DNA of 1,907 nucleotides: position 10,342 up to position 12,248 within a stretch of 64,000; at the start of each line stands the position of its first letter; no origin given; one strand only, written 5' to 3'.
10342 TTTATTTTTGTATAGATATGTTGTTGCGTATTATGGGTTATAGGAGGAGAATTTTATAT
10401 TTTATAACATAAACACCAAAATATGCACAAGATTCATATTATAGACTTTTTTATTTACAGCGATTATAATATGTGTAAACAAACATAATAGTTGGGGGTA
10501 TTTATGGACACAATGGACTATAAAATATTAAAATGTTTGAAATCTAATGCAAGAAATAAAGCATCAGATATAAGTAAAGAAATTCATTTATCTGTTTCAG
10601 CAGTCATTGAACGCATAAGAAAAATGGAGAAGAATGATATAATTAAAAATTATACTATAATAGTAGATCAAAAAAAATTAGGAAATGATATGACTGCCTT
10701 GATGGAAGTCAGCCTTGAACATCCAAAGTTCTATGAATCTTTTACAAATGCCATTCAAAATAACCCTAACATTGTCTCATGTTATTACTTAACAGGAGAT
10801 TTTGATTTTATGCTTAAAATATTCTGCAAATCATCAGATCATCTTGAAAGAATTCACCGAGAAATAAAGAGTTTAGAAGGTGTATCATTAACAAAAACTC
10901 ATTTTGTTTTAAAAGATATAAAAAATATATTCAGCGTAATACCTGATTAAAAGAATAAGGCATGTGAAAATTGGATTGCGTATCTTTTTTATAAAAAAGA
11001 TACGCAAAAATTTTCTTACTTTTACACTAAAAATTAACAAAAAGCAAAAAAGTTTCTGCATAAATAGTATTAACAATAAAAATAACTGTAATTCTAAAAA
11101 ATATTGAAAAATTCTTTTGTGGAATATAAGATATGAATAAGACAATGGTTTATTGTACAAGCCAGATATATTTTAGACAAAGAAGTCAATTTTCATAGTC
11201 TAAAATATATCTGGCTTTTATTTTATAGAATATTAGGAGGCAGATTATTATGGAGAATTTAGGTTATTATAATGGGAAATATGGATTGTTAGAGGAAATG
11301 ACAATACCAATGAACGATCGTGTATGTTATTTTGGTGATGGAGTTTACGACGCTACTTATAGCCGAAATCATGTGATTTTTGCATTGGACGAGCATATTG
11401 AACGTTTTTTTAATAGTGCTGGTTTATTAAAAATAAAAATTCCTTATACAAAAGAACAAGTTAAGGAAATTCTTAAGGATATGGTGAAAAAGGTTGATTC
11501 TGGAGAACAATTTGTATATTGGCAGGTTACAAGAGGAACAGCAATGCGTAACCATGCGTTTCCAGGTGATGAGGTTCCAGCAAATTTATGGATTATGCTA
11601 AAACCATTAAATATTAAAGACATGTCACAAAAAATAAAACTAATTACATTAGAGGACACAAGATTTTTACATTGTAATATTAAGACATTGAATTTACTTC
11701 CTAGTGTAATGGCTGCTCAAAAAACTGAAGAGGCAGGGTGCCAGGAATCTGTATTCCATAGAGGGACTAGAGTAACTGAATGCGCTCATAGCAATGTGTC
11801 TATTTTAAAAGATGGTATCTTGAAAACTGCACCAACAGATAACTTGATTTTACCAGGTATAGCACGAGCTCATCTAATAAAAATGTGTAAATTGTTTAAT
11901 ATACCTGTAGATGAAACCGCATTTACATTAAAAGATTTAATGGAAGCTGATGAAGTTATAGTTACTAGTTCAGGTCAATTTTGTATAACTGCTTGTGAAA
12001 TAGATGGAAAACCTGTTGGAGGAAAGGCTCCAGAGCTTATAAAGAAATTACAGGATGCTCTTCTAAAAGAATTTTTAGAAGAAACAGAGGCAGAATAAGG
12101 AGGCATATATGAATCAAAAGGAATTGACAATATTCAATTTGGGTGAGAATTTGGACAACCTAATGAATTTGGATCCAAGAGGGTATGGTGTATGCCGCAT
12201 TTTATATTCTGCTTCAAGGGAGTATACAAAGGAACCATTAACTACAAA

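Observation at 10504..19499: Lrp-linked operon for a putative D-alanine / D-glutamate / 5-oxoproline pathway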

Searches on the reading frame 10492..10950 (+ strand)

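Call 3: search_protein_families(library=pfam, proteins=[window:10492-10950:+])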
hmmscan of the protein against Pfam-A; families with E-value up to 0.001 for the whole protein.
window:10492-10950:+ (152 aa): 4 families
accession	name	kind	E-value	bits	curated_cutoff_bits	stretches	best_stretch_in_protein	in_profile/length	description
PF01037.27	AsnC_trans_reg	-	2.4e-20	72.6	25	1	72-141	2-72/73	Lrp/AsnC ligand binding domain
PF13412.12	HTH_24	-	1.5e-12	47.3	21.9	1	5-52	1-48/48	Winged helix-turn-helix DNA-binding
PF13404.12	HTH_AsnC-type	-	2.2e-11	43.8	27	1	5-46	1-42/42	AsnC-type helix-turn-helix domain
PF01047.28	MarR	-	4.9e-05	23.6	24.6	1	10-54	6-50/59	MarR family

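Call 4: search_protein_families(library=ncbifam, proteins=[window:10492-10950:+])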
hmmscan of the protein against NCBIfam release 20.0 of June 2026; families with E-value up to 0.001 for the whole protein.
window:10492-10950:+ (152 aa): 10 families
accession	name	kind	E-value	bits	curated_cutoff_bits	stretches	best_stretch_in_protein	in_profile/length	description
NF008370.0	PRK11169.1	equivalog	1.2e-23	83.6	233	1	5-145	12-155/164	leucine-responsive transcriptional regulator Lrp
NF008384.0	PRK11179.1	equivalog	1.3e-23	83.6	227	1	5-141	7-144/153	transcriptional regulator AsnC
NF040947.1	trans_reg_LysM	equivalog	7.7e-22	77.5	180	1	5-142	1-135/136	HTH-type transcriptional regulator LysM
NF053758.1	ChrTpTrnRegChrS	equivalog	2.7e-21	76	250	1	5-144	12-151/158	chromate efflux transcriptional regulator ChrS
NF041396.1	TranRegLrp_Halo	equivalog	7.2e-17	61.6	190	1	6-143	4-140/149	HTH-type transcriptional regulator Lrp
NF040820.1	trans_reg_LrpA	equivalog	5.9e-16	58.6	250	1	5-142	2-139/141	HTH-type transcriptional regulator LrpA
NF041395.1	TranRegLrpA1_Halo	equivalog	1.4e-14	54.3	250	1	7-140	5-138/142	HTH-type transcriptional regulator LrpA1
NF040708.3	Siroheme_Dcarb_AhbA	equivalog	6.9e-07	29.1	140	1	26-134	21-127/144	siroheme decarboxylase subunit alpha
NF040707.3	Siroheme_Dcarb_AhbB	equivalog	8.1e-07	28.9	125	1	26-136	18-132/146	siroheme decarboxylase subunit beta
TIGR04176.1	MarR_EPS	equivalog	0.00059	19.9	88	0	6-58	3-55/105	MarR family EPS-associated transcriptional regulator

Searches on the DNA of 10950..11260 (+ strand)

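Call 54: search_rna_families(source=window, start=10950, end=11260, threshold=evalue, max_evalue=10)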
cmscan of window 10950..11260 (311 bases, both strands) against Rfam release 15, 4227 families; matches with E-value up to 10: 30.
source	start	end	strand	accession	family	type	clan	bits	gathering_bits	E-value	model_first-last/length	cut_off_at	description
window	11151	11225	+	RF04128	MIR8562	Gene; miRNA;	-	26.5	211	0.0048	1-242/242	no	MIR8562 microRNA precursor family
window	11153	11223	+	RF04225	MIR7502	Gene; miRNA;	-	25.7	71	0.62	1-143/143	no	MIR7502 microRNA precursor family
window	11156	11220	-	RF03940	MIR9563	Gene; miRNA;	-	22.7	90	0.044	1-127/127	no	MIR9563 microRNA precursor family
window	11159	11217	-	RF01029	mir-649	Gene; miRNA;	-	21.9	100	0.066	1-93/93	no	mir-649 microRNA precursor family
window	10966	11016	-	RF04111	MIR6274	Gene; miRNA;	-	21.5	80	0.091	1-107/107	no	MIR6274 microRNA precursor family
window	10972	11007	-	RF00240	RNA-OUT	Gene; antisense;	-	20.6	41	0.14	1-70/70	no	RNA-OUT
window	11158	11218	+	RF03480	mir-1284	Gene; miRNA;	-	20.1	80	0.32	1-92/92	no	mir-1284 microRNA precursor family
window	11159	11217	+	RF04312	trpB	Cis-reg;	-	19.4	59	2.1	1-44/107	no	trpB ncRNA motif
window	11009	11054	-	RF03956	mir-737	Gene; miRNA;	-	19.2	60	1.4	1-63/63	no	mir-737 microRNA precursor family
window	11002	11059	-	RF00900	mir-255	Gene; miRNA;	-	18.6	50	0.85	1-59/59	no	mir-255 microRNA precursor family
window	10965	11016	+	RF03940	MIR9563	Gene; miRNA;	-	18.2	90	0.63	1-127/127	no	MIR9563 microRNA precursor family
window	11146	11225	+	RF02772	AilA_thermometer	Cis-reg; thermoregulator;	-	17.3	81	3.2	1-89/89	no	AilA 5' UTR thermometer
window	10966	11015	-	RF03940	MIR9563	Gene; miRNA;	-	17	90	1.3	1-127/127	no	MIR9563 microRNA precursor family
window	10964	11015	-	RF00847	mir-62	Gene; miRNA;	-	16.5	70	1.8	1-58/58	no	mir-62 microRNA precursor family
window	10960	11020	-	RF03323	mir-3613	Gene; miRNA;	-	16.3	91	0.9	1-86/86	no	mir-3613 microRNA precursor family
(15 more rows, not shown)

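Call 75: build_rna_model(alignment_id=A4, structure=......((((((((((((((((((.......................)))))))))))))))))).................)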
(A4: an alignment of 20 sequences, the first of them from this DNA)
Model R1 built from alignment A4 (20 sequences, 82 columns); structure: as given.
model positions 73; base pairs 17; branch points 0; effective number of sequences 15.46; information 0.773 bits per position. Calibrated on 0.2 Mb of random sequence (short: E-values are rough).
structure used (alignment columns):
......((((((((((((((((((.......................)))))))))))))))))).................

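Call 76: search_with_rna_model(model_id=R1, sources=[window, L001, L002, L003, L004, L005, L006, L007, L008, L009, L010, L011, L012, L013, L014, L015, L016, L017, L018, L019, L020, L021, L022, L023, L024, L025, L026, L027, L028, L029, L030, L031, L032, L033, L034, L035, L036, L037, L038, L039, L040, L041, L042, L043, L044, L045, L046, L047, L048, L049, L050, L051, L052, L053, L054, L055, L056, L057, L058, L059, L060, L061, L062, L063, L064, L065, L066, L067, L068, L069, L070, L071, L072, L073, L074, L075, L076, L077, L078, L079, L080, L081], max_evalue=1, make_alignment=true)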
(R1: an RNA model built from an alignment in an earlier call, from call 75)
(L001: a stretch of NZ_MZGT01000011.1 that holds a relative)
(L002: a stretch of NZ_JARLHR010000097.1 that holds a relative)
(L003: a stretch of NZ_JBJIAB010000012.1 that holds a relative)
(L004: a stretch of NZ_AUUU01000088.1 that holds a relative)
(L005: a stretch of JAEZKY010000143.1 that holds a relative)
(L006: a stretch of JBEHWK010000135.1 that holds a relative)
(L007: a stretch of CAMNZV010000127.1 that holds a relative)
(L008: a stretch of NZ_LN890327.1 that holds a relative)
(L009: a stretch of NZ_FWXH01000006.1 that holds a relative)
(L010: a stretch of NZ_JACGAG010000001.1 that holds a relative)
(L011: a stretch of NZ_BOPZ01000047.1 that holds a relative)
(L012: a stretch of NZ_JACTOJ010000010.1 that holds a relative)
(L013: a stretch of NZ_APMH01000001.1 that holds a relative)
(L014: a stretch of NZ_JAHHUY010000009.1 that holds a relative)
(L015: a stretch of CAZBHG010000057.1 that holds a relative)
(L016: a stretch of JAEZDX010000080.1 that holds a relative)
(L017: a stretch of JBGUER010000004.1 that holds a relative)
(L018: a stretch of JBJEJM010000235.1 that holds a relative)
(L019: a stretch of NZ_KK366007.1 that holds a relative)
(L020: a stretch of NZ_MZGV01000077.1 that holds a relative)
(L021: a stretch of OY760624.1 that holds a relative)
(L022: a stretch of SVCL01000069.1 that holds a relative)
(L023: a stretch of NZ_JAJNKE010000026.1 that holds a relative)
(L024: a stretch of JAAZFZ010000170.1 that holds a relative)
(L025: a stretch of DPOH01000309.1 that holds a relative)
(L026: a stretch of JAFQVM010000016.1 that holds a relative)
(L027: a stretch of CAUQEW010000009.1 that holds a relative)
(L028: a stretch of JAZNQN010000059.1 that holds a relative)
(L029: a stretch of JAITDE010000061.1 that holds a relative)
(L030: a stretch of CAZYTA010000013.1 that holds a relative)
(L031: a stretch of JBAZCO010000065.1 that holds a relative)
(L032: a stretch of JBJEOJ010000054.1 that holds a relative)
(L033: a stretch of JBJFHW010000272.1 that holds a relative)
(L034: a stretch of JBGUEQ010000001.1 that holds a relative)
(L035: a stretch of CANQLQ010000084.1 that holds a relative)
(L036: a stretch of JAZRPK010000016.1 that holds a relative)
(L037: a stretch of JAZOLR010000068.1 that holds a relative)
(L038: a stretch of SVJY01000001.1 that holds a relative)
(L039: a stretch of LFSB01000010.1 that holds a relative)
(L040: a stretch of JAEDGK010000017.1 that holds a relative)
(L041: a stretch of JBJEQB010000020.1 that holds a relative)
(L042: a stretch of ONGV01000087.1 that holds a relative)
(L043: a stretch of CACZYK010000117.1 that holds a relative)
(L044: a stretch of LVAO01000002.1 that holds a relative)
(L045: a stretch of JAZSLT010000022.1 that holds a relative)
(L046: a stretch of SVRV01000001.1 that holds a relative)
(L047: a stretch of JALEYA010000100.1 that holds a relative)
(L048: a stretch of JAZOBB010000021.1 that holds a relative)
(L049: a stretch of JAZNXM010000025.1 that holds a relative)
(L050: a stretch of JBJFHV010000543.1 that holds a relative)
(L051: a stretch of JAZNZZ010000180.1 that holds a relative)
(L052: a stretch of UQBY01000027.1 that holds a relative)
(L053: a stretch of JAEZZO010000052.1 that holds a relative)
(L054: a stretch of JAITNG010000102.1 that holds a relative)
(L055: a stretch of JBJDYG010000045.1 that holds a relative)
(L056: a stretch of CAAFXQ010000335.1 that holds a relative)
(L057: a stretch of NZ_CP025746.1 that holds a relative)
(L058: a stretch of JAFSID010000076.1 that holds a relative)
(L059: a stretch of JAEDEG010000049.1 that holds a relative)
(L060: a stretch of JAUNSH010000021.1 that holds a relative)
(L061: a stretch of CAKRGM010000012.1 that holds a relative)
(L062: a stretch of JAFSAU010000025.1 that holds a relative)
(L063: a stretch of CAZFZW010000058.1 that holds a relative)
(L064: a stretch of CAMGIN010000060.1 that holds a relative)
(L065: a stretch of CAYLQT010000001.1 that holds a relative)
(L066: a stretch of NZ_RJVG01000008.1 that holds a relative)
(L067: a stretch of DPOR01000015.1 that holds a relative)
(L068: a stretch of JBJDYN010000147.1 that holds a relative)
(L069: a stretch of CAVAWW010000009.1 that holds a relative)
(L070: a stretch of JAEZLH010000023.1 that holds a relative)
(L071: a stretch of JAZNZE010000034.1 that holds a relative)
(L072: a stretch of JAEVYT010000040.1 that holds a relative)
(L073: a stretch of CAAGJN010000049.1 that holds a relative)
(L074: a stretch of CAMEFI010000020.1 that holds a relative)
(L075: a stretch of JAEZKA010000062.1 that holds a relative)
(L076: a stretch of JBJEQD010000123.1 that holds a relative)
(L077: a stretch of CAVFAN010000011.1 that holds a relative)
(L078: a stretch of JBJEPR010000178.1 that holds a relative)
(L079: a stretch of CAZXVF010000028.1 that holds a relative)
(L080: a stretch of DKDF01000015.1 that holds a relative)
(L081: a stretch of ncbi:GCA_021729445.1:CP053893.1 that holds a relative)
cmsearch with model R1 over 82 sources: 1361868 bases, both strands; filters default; matches with E-value up to 1: 35.
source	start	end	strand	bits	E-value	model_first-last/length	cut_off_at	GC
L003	9048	9122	+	78.6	8.7e-10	1-73/73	no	0.25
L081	9048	9122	+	78.6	8.7e-10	1-73/73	no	0.25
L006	1460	1534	+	77.6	1.3e-09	1-73/73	no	0.24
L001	8900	8974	+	76.5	2e-09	1-73/73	no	0.25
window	11156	11230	+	75.1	3.5e-09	1-73/73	no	0.24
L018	445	518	+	72.9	8.5e-09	1-73/73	no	0.27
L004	6101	6175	+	72.5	9.8e-09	1-73/73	no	0.25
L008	8935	9007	+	71.3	1.6e-08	1-73/73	no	0.25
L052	9060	9131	+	71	1.8e-08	1-73/73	no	0.26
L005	1102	1175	+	70.6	2.1e-08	1-73/73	no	0.22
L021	9022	9097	+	68.2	5.5e-08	1-73/73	no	0.28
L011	3324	3397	+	66.2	1.3e-07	1-73/73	no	0.3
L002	9044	9122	+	65.4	1.7e-07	1-73/73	no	0.19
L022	9001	9070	+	60.2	1.4e-06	1-73/73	no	0.33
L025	5087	5157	+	59.7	1.7e-06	1-73/73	no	0.32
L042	20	90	+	59.5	1.8e-06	1-73/73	no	0.34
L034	8797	8869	+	55.8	7.9e-06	1-73/73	no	0.33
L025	14070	14141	+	54.5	1.3e-05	1-73/73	no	0.29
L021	17604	17676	+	52.5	2.9e-05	1-73/73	no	0.26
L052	14492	14565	+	49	0.00012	1-73/73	no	0.2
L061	8848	8917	+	46.1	0.00039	1-73/73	no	0.27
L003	2882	2957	+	41.2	0.0027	1-73/73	no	0.24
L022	15836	15907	+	40.1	0.0043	1-73/73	no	0.33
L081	2882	2957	+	38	0.01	1-73/73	no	0.24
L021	9012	9087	-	34.9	0.034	1-73/73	no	0.24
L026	15558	15610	-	31.1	0.16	1-73/73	no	0.21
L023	8319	8373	+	30.6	0.19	1-73/73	no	0.25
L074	8813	8883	+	29.9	0.26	1-73/73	no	0.39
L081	9041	9112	-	29.5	0.3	1-73/73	no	0.29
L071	280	324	-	28.9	0.39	1-73/73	no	0.24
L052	9050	9121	-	28.9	0.39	1-73/73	no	0.24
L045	6710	6759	+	28.7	0.42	1-73/73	no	0.28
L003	9041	9112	-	28.6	0.43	1-73/73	no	0.29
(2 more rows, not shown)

Alignment A5: 35 matches aligned to the model, 98 columns, each read 5' to 3' on its own strand. Consensus structure (alignment columns), stored with it:
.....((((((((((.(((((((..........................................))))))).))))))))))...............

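Call 77: search_with_rna_model(model_id=R1, sources=[window, L001, L002, L003, L004, L005, L006, L008, L011, L018, L021, L022, L025, L034, L042, L052, L061], max_evalue=0.005, make_alignment=true)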
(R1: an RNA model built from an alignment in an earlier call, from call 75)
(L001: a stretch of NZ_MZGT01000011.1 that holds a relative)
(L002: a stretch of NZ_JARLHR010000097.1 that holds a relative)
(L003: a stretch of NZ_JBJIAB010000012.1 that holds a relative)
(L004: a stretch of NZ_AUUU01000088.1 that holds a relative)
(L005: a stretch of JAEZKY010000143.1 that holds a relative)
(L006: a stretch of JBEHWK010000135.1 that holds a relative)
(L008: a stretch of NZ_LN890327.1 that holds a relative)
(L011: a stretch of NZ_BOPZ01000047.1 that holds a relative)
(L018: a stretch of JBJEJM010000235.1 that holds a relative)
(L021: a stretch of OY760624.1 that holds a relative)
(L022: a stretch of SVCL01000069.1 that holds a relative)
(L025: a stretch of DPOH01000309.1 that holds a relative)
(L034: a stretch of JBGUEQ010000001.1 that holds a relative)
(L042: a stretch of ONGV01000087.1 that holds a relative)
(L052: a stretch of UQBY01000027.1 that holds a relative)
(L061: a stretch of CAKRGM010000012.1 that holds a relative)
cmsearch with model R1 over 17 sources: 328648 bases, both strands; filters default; matches with E-value up to 0.005: 23.
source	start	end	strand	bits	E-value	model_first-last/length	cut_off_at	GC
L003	9048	9122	+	78.6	2.1e-10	1-73/73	no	0.25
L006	1460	1534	+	77.6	3.1e-10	1-73/73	no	0.24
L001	8900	8974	+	76.5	4.9e-10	1-73/73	no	0.25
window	11156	11230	+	75.1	8.4e-10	1-73/73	no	0.24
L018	445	518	+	72.9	2e-09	1-73/73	no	0.27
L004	6101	6175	+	72.5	2.4e-09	1-73/73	no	0.25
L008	8935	9007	+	71.3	3.9e-09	1-73/73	no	0.25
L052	9060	9131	+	71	4.4e-09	1-73/73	no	0.26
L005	1102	1175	+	70.6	5.1e-09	1-73/73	no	0.22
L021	9022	9097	+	68.2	1.3e-08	1-73/73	no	0.28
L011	3324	3397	+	66.2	3e-08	1-73/73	no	0.3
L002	9044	9122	+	65.4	4.1e-08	1-73/73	no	0.19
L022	9001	9070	+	60.2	3.3e-07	1-73/73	no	0.33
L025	5087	5157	+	59.7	4e-07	1-73/73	no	0.32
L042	20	90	+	59.5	4.4e-07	1-73/73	no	0.34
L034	8797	8869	+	55.8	1.9e-06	1-73/73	no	0.33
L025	14070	14141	+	54.5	3.2e-06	1-73/73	no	0.29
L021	17604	17676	+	52.5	7.1e-06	1-73/73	no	0.26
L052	14492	14565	+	49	2.9e-05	1-73/73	no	0.2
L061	8848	8917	+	46.1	9.3e-05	1-73/73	no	0.27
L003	2882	2957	+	41.2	0.00066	1-73/73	no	0.24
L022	15836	15907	+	40.1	0.001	1-73/73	no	0.33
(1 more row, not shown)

Alignment A6: 23 matches aligned to the model, 79 columns, each read 5' to 3' on its own strand. Consensus structure (alignment columns), stored with it:
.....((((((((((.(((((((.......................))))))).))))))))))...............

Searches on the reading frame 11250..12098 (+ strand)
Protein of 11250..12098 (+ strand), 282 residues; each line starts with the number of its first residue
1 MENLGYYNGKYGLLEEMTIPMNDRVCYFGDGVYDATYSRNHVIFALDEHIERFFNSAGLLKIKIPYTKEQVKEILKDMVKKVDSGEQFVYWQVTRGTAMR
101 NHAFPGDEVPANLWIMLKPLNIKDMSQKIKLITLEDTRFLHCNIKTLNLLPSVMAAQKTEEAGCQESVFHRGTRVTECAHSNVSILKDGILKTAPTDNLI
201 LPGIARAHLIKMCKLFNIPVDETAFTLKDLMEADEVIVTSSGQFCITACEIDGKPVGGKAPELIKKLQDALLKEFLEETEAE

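Call 3: search_protein_families(library=pfam, proteins=[window:11250-12098:+])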
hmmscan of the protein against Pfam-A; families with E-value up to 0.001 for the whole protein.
window:11250-12098:+ (282 aa): 1 family
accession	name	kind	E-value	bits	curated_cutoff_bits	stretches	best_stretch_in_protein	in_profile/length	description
PF01063.24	Aminotran_4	-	1.3e-43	149.9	28.5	1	31-249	1-221/223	Amino-transferase class IV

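Call 4: search_protein_families(library=ncbifam, proteins=[window:11250-12098:+])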
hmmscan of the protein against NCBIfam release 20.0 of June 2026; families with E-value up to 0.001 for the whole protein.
window:11250-12098:+ (282 aa): 18 families
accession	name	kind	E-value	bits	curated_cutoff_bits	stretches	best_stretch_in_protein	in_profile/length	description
TIGR01121.1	D_amino_aminoT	equivalog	1.5e-73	247.4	277.45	1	13-273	10-273/276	D-amino-acid transaminase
NF005209.0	PRK06680.1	subfamily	6.8e-67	225.3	320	1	2-272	2-278/286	D-amino-acid transaminase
NF009066.0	PRK12400.1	equivalog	7.2e-45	153.6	538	1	18-277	22-284/290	D-amino-acid transaminase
NF006185.0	PRK08320.1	subfamily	1.9e-40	138.9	363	1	4-271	4-279/292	branched-chain amino acid aminotransferase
TIGR01122.1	ilvE_I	equivalog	7.8e-31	107.3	245.55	1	6-275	1-284/298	branched-chain-amino-acid transaminase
NF005800.0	PRK07650.1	equivalog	3e-29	102.2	308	1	6-271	4-272/290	aminodeoxychorismate lyase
NF009126.0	PRK12479.1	equivalog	3.9e-29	101.8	518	1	4-271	5-280/299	branched-chain-amino-acid transaminase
NF005146.0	PRK06606.1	equivalog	3.7e-26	91.8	279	1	31-278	35-295/307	branched-chain amino acid transaminase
NF004761.0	PRK06092.1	equivalog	2.9e-22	79.2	260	1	16-241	9-237/268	aminodeoxychorismate lyase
TIGR03461.1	pabC_Proteo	equivalog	3.4e-22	78.9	176.85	1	16-241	7-235/262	aminodeoxychorismate lyase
NF005726.0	PRK07544.1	equivalog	6.3e-20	71.5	396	1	24-247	32-262/295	branched-chain amino acid aminotransferase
NF005888.0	PRK07849.1-3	equivalog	3.2e-18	65.7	273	1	15-274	25-291/298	aminodeoxychorismate lyase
NF005886.0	PRK07849.1-1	equivalog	2e-17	63.4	253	1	22-267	31-281/291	aminodeoxychorismate lyase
NF009896.0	PRK13356.1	equivalog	7.5e-17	61.4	262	1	4-245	9-255/287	branched-chain amino acid aminotransferase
NF009897.0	PRK13357.1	equivalog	1.8e-07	30.3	307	1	151-236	205-293/358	branched-chain amino acid aminotransferase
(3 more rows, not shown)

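Call 26: search_solved_structures(query=window:11250-12098:+, max_evalue=1e-20, show_alignments=2)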
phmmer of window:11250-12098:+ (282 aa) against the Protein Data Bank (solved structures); distinct sequences matched with E-value up to 1e-20: 12.
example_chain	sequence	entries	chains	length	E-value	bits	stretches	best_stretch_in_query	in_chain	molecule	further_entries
3lqs_A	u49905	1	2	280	2.1e-55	191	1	14-269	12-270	D-alanine aminotransferase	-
1daa_A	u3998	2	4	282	2.1e-55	191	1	14-269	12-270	D-AMINO ACID AMINOTRANSFERASE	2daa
3daa_A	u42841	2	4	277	2.1e-55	191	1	14-269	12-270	D-AMINO ACID AMINOTRANSFERASE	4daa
5daa_A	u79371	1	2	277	7.7e-55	189.1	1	14-269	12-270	D-AMINO ACID AMINOTRANSFERASE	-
1g2w_A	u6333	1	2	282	1e-54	188.7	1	14-269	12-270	D-ALANINE AMINOTRANSFERASE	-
1a0g_A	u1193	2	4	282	1e-54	188.7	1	14-269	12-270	D-AMINO ACID AMINOTRANSFERASE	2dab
9pxs_A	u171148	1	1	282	1.6e-47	165.2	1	6-273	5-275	D-alanine aminotransferase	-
4pbc_A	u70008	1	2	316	6.2e-36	127.1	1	14-273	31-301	D-amino acid aminotransferase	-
4m0j_A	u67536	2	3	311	1.6e-31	112.7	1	14-262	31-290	D-amino acid aminotransferase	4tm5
5mqz_A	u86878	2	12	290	9.1e-29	103.6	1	6-277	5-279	Putative branched-chain-amino-acid aminotransferase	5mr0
5cm0_A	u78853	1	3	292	5.8e-28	101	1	3-281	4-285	Branched-chain transaminase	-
5e25_A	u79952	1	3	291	6.1e-28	100.9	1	3-281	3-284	branched-chain aminotransferase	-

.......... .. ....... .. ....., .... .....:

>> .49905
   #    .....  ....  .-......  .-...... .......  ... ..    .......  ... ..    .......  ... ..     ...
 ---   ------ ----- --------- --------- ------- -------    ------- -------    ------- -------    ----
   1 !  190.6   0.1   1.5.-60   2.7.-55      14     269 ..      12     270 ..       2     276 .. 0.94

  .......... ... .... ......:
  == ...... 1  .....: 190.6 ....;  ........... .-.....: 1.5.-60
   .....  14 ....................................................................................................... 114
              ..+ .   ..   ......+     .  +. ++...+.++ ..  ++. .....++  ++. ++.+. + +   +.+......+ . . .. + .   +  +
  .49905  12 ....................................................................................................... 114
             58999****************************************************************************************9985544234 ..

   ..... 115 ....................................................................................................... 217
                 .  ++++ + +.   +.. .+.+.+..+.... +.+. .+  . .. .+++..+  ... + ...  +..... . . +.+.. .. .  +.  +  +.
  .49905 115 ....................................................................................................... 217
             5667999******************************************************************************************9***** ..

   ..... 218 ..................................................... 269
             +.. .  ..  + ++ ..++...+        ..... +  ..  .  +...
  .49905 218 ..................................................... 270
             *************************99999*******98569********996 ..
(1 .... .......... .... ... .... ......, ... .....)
